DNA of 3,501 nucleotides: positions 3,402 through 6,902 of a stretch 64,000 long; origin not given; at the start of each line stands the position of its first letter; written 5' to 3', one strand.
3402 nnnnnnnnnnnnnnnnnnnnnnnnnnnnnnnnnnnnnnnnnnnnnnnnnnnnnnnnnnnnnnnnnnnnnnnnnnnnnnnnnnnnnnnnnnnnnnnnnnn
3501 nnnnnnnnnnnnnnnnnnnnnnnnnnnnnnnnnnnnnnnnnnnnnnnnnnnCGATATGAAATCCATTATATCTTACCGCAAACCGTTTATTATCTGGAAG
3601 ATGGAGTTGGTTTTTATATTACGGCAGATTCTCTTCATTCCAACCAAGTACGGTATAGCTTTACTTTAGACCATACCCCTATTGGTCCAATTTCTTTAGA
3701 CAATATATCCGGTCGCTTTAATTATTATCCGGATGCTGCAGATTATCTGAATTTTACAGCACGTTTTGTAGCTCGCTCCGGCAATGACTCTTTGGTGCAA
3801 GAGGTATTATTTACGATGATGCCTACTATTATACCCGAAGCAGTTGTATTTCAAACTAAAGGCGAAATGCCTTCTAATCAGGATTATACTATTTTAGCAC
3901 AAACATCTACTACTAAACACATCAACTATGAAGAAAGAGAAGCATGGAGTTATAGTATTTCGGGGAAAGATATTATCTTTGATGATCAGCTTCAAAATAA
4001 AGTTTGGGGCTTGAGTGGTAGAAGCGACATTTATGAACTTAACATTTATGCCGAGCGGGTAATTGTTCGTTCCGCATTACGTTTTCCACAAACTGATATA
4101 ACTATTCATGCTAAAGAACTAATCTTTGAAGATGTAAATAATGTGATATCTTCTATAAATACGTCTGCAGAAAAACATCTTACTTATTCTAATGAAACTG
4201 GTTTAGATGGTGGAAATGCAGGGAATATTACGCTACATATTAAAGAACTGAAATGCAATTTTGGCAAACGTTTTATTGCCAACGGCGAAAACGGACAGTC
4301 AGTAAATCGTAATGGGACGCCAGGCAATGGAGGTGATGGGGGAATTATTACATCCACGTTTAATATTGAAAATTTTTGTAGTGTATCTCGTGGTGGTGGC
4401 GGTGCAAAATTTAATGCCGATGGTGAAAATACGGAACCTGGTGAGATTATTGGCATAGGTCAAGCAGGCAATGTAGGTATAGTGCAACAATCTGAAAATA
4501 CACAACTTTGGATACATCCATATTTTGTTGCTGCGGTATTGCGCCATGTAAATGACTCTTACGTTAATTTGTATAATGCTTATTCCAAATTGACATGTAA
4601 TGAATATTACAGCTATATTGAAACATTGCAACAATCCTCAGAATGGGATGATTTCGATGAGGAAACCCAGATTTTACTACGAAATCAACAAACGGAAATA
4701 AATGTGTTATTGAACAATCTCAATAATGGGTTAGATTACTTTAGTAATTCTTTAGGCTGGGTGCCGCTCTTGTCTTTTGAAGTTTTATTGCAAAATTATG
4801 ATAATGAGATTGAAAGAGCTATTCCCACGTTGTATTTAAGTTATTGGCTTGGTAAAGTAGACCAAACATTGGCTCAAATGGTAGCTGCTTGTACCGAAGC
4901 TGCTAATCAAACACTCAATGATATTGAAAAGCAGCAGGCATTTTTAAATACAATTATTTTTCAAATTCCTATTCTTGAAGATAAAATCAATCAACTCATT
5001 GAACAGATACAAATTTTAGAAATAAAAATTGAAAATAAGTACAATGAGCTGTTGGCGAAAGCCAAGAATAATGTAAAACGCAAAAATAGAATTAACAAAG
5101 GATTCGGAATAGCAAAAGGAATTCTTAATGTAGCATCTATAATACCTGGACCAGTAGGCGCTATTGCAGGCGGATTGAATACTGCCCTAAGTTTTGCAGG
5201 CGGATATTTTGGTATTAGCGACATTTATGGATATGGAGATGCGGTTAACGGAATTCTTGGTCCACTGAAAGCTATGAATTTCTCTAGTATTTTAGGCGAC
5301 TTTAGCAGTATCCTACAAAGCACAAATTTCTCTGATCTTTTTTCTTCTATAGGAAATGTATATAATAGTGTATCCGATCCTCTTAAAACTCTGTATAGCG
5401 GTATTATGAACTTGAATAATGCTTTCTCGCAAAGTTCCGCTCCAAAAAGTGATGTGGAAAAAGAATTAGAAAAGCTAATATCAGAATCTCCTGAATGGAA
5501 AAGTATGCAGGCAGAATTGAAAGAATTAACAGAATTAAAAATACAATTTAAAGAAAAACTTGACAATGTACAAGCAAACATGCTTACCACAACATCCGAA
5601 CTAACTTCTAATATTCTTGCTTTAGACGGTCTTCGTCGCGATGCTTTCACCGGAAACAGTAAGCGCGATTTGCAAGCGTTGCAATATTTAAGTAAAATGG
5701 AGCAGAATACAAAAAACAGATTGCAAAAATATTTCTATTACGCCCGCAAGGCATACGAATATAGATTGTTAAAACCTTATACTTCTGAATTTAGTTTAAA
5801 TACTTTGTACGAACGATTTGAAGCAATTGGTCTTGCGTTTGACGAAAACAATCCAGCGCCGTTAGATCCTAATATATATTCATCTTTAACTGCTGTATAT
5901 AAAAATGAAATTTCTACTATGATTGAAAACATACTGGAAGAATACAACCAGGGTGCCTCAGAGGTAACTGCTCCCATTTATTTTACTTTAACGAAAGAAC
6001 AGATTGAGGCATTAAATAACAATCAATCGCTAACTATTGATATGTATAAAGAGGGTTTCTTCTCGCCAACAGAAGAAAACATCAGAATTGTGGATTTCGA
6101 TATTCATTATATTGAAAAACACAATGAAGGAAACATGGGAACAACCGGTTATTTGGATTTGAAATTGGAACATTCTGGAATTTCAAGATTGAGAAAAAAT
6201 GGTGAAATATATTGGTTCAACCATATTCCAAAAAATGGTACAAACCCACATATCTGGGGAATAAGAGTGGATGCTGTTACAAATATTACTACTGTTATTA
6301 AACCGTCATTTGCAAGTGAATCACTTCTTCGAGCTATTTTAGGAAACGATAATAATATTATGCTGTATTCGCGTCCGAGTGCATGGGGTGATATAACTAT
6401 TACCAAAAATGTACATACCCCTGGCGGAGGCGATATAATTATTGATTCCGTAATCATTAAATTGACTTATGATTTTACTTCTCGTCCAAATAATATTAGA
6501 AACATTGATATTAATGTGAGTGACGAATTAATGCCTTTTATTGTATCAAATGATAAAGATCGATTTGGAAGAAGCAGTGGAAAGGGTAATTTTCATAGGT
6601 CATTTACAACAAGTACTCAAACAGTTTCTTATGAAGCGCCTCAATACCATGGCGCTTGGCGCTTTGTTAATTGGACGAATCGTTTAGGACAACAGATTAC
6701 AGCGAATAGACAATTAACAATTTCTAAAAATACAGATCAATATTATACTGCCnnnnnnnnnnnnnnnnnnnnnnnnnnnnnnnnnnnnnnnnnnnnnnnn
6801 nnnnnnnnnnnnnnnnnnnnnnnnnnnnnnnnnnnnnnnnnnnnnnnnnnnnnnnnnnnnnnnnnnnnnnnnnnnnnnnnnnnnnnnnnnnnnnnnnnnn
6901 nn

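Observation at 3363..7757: Giant T9SS cargo whose core looks like an alpha-helical pore-forming/translocation toxin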

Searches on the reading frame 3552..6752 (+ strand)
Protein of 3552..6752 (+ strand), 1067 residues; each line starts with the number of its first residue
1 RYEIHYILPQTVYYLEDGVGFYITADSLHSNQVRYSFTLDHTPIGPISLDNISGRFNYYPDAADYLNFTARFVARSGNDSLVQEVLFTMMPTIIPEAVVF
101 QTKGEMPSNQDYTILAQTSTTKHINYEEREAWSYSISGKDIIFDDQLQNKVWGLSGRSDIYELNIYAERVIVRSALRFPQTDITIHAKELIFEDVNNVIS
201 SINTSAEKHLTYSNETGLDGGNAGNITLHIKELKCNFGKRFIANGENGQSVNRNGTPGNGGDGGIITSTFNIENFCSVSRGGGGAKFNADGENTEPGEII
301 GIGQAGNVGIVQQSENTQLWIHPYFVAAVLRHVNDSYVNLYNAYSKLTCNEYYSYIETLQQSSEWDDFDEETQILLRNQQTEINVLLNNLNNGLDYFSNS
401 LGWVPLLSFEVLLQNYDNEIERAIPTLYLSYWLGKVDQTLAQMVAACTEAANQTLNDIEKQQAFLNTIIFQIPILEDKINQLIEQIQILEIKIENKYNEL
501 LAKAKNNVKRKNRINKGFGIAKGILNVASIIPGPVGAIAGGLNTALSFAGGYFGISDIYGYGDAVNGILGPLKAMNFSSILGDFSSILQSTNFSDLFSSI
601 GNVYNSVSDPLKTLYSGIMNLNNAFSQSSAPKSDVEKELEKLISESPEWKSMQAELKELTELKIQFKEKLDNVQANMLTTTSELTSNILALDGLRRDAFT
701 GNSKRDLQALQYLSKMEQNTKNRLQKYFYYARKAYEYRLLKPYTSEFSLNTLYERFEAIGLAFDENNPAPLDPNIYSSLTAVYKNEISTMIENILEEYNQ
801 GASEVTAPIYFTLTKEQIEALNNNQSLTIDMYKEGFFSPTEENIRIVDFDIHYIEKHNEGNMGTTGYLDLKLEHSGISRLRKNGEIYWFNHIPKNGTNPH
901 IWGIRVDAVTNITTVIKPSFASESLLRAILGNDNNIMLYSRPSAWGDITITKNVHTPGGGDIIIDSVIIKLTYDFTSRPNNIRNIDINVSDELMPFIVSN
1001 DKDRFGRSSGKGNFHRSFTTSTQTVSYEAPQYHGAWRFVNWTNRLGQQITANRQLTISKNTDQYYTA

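Call 96: search_dna_similar(query=window:3552-6752:+, collection=phages, mode=protein, max_evalue=0.001, max_rows=15)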
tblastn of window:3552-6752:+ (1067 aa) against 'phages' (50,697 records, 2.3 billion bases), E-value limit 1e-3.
No match.

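Call 97: search_dna_similar(query=window:3552-6752:+, collection=plasmids, mode=protein, max_evalue=0.001, max_rows=15)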
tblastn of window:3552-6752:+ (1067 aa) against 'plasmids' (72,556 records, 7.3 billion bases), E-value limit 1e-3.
No match.

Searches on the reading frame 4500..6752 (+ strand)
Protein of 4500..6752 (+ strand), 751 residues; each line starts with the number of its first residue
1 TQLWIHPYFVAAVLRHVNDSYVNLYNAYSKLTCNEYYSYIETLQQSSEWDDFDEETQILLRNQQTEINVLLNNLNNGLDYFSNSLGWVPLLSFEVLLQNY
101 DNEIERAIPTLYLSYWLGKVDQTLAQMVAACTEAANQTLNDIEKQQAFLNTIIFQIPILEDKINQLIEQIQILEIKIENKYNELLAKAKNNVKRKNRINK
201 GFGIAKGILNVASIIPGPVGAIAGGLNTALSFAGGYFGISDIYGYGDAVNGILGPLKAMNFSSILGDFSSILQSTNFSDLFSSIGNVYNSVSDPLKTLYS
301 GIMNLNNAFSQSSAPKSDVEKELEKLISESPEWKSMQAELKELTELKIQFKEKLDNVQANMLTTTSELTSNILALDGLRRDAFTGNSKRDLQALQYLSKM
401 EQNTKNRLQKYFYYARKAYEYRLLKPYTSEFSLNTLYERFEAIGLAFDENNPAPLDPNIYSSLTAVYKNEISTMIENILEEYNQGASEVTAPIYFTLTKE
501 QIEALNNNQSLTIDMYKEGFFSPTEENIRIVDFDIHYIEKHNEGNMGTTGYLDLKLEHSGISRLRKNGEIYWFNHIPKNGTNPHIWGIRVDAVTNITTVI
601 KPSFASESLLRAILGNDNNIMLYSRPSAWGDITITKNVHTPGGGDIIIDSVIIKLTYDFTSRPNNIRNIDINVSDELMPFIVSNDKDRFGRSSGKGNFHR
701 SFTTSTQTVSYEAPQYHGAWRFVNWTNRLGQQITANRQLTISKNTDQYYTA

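Call 38: search_solved_structures(query=A2, max_evalue=10, show_alignments=0)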
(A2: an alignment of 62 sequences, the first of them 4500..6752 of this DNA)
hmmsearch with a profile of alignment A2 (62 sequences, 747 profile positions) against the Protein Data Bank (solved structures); distinct sequences matched with E-value up to 10: 251 (the best 60 are shown).
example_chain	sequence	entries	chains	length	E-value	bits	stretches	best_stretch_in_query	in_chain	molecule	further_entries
6gao_A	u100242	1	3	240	1.1e-05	27.2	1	303-389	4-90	Outer capsid protein sigma-1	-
2ch7_B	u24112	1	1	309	3e-05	25.8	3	276-400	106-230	METHYL-ACCEPTING CHEMOTAXIS PROTEIN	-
2ch7_A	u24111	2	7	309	3.2e-05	25.7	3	276-400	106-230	METHYL-ACCEPTING CHEMOTAXIS PROTEIN | Methyl-accepting chemotaxis protein 2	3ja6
3ja6_H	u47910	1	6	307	3.4e-05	25.6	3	266-382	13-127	Methyl-accepting chemotaxis protein 2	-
7muc_AF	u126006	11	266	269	8.8e-05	24.2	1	120-230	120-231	DotF | IcmG (DotF)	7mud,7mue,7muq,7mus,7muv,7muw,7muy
6gaj_A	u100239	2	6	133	0.00024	22.8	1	305-389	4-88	Outer capsid protein sigma-1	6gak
3k2s_A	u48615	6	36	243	0.00098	20.8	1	237-410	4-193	Apolipoprotein A-I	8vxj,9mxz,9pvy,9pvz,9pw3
7sat_C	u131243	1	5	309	0.0029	19.2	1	174-370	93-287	Por secretion system protein porL/gldL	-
6gap_A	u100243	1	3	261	0.0055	18.3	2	122-190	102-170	Outer capsid protein sigma-1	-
6fsa_A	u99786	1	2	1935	0.0072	17.9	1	125-403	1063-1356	Myosin-7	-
8q6t_A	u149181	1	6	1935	0.0088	17.6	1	125-403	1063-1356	Myosin-7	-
7jh7_F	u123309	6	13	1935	0.0091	17.6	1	125-403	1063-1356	Myosin-7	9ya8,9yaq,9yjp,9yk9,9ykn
8qox_B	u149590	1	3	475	0.01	17.4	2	128-185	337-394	Conserved membrane protein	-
8enc_M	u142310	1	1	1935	0.011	17.4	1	125-403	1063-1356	Myosin-7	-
9tpj_A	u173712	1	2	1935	0.011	17.4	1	125-403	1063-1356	Myosin-7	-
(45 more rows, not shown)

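Call 74: search_protein_representatives(protein=window:4500-6752:+)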
Query: 751 residues. Proteins with E-value up to 0.001 (for the whole library): 889; up to 1e-10: 724; up to 1e-30: 430. The best 150 are listed.
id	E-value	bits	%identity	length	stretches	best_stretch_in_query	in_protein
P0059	3.4e-208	710.1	45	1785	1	4-751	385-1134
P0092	1.2e-195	668.6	45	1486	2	48-751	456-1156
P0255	1.1e-186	639.0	43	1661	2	56-751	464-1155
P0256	4.0e-185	633.8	44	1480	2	48-751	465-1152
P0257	1.0e-163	563.0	42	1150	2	42-730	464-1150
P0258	2.3e-161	555.3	39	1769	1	4-747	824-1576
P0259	2.3e-150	518.9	38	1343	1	3-748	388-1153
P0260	2.8e-148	512.0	38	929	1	14-747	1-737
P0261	9.2e-145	500.4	37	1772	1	3-748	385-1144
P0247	9.4e-135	467.3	42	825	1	159-751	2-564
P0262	5.2e-128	445.0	33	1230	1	3-748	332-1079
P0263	1.2e-126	440.5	35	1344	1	3-747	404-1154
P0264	1.3e-123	430.5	33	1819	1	3-747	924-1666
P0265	1.6e-122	426.8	34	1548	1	3-735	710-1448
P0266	3.2e-122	425.9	34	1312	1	3-742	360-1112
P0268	3.5e-121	422.4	37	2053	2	271-734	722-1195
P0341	8.0e-87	308.9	31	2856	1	3-729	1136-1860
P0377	3.3e-78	280.4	29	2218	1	4-747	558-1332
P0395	7.1e-74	266.1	30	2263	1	4-745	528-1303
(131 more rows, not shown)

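Call 79: find_related_loci(query=A2, collection=viral_contigs, flank=10000)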
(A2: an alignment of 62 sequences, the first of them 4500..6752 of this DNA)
Query A2 (751 aa) in viral_contigs; peptide patterns used: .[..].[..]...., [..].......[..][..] (x = any residue, [..] = any of these).
19 stretches matched a pattern, but none encodes a relative of the query by tblastn (E <= 1e-3).

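Call 90: search_protein_families(library=pfam, proteins=[P0341, P0395, P0377, P0268], max_evalue=0.001)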
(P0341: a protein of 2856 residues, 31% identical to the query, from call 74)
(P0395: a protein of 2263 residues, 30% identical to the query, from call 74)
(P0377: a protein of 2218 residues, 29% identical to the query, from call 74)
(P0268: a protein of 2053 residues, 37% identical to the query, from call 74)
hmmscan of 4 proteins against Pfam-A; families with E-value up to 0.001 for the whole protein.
P0341 (2856 aa): 4 families
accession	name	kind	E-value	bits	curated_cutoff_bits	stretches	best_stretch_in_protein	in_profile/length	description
PF00963.24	Cohesin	-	1.6e-07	32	24.1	1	2367-2467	14-119/139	Cohesin domain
PF13620.12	CarboxypepD_reg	-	1.4e-06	29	32.3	1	2487-2540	1-56/82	Carboxypeptidase regulatory-like domain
PF13715.12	CarbopepD_reg_2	-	0.00031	21.1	32.2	0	2488-2540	1-52/88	CarboxypepD_reg-like domain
PF17210.9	SdrD_B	-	0.00052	20.6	29.7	0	2505-2544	31-70/112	SdrD B-like domain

P0395 (2263 aa): 3 families
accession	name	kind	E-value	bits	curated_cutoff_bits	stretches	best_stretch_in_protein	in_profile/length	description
PF05345.18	He_PIG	-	8.9e-13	48.9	24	1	1334-1395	21-96/96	Putative Ig domain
PF13229.12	Beta_helix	-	8.3e-11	42.2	25.9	2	1506-1642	6-140/158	Right handed beta helix region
PF05048.19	NosD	-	6.6e-05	22.9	23.6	1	1530-1639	37-149/212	Periplasmic copper-binding protein (NosD)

P0377 (2218 aa): 2 families
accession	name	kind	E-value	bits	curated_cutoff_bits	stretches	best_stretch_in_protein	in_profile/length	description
PF20773.4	InhA-like_MAM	-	8.9e-08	32.3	26.9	0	153-198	119-164/191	Immune inhibitor A-like, MAM domain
PF05345.18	He_PIG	-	1.3e-06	29.2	24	1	1351-1415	13-88/96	Putative Ig domain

P0268 (2053 aa): 3 families
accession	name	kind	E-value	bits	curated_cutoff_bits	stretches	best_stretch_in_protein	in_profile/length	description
PF13573.12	SprB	-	2.4e-30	104.3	28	3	1474-1510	1-37/37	SprB repeat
PF18962.6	Por_Secre_tail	-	5.2e-09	36.7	27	1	1976-2051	3-75/75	Secretion system C-terminal sorting domain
PF13004.13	BACON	-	1.8e-06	28.2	25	1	1253-1312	2-60/61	Putative binding domain, N-terminal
